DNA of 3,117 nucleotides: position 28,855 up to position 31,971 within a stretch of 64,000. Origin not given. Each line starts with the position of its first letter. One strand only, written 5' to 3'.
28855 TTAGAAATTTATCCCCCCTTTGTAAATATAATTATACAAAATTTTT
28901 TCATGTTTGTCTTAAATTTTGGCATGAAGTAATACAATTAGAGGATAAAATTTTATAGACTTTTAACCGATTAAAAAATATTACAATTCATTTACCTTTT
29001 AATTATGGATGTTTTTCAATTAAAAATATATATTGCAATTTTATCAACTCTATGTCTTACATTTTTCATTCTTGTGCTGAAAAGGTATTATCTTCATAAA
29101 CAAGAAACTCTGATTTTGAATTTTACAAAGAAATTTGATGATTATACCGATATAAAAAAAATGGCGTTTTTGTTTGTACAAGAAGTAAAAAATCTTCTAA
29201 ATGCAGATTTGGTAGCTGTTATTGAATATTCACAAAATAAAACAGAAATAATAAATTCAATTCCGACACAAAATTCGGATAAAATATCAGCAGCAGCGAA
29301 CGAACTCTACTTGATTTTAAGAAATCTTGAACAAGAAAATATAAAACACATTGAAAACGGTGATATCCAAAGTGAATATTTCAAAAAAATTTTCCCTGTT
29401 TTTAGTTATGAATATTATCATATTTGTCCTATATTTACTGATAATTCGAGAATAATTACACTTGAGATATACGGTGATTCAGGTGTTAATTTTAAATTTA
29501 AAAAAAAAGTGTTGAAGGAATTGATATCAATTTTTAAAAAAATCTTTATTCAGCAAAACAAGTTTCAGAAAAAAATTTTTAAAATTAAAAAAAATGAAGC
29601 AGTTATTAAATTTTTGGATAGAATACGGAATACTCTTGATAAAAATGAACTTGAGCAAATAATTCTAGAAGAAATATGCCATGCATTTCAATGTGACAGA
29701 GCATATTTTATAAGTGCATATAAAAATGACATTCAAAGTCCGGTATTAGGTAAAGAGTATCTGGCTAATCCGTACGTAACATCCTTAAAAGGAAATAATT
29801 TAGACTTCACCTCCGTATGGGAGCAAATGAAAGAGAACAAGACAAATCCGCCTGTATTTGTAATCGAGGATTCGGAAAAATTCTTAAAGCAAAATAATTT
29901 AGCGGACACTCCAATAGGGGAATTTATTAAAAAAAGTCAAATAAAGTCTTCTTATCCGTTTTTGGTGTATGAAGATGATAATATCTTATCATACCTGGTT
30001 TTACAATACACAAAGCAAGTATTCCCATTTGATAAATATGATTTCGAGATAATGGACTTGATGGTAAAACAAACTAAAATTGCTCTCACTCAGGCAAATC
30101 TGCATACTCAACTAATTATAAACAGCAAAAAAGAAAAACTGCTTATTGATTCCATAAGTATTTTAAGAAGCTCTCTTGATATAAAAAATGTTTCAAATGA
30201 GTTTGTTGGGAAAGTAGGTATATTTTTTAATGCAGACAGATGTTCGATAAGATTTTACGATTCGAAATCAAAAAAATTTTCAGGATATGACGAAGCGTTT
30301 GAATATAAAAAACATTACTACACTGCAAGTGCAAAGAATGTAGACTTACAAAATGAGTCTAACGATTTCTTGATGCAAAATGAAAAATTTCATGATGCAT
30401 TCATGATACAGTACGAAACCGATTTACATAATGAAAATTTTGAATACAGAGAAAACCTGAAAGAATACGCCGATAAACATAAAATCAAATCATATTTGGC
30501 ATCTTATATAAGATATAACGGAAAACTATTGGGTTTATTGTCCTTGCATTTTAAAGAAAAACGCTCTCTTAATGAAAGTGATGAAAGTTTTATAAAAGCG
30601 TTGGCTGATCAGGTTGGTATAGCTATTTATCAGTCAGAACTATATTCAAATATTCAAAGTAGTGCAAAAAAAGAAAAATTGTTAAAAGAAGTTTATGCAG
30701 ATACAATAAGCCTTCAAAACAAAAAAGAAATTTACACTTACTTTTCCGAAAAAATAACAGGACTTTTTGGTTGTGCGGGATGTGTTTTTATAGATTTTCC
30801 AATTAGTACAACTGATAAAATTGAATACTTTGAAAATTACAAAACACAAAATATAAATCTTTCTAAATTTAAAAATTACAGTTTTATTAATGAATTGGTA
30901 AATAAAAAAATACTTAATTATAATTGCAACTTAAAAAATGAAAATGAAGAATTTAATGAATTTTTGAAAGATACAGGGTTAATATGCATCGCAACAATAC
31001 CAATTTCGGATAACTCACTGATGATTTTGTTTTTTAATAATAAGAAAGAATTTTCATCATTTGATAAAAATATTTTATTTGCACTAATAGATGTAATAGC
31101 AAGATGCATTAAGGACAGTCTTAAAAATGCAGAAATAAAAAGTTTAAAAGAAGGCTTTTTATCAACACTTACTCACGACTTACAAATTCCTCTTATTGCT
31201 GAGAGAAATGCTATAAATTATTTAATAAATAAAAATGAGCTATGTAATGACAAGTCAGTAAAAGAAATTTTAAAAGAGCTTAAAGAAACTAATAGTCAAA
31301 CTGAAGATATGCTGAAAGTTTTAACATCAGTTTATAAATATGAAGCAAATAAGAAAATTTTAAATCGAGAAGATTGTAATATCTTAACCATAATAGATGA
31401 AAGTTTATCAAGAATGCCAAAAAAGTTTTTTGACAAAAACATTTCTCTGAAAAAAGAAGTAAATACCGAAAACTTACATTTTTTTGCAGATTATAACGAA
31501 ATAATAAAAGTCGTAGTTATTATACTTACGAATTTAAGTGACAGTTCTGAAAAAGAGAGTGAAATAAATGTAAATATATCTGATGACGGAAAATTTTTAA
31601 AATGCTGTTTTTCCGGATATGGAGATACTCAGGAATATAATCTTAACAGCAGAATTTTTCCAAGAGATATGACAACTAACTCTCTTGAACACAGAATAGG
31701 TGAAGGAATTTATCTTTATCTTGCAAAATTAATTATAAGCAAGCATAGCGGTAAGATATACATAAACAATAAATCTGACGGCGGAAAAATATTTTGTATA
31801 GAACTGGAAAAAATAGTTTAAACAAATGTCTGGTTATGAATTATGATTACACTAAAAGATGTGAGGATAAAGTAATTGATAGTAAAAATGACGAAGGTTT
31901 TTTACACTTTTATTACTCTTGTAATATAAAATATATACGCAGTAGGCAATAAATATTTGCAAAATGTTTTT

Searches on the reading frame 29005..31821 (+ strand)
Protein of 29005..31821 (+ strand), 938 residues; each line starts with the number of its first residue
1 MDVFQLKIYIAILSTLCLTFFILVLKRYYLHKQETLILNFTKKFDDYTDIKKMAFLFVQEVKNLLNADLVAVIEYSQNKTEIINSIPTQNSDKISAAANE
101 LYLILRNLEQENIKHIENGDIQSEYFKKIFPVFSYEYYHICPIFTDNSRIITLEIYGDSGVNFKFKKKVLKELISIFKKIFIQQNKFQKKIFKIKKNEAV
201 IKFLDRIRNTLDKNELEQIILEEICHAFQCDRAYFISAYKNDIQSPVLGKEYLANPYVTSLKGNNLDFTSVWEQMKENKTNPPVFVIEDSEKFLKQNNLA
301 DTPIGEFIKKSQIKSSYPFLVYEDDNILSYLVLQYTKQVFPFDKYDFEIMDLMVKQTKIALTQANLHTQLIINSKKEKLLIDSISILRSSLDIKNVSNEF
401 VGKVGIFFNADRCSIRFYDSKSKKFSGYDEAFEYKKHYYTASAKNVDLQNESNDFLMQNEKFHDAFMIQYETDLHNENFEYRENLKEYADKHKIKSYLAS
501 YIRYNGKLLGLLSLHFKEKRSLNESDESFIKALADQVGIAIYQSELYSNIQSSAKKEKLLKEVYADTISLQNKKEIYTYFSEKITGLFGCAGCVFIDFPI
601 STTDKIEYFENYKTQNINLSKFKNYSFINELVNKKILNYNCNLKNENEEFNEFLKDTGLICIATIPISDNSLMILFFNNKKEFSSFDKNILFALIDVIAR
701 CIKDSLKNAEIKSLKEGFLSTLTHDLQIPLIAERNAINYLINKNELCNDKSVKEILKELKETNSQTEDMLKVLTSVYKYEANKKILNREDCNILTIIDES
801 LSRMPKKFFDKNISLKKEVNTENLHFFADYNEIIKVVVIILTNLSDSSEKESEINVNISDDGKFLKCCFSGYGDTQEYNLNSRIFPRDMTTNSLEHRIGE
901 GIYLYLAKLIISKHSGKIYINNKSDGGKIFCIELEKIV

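Call 13: search_protein_families(library=pfam, proteins=[window:29005-31821:+], max_evalue=0.001)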
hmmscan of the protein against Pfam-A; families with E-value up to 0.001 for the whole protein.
window:29005-31821:+ (938 aa): 3 families
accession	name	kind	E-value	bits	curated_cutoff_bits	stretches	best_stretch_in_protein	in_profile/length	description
PF01590.32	GAF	-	4.4e-15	56.8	22.4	1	397-541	6-133/133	GAF domain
PF13185.12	GAF_2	-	1.5e-09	38.6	28.6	1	474-541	68-135/136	GAF domain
PF02518.31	HATPase_c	-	5.7e-05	24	26.4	1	829-935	2-108/111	Histidine kinase-, DNA gyrase B-, and HSP90-like ATPase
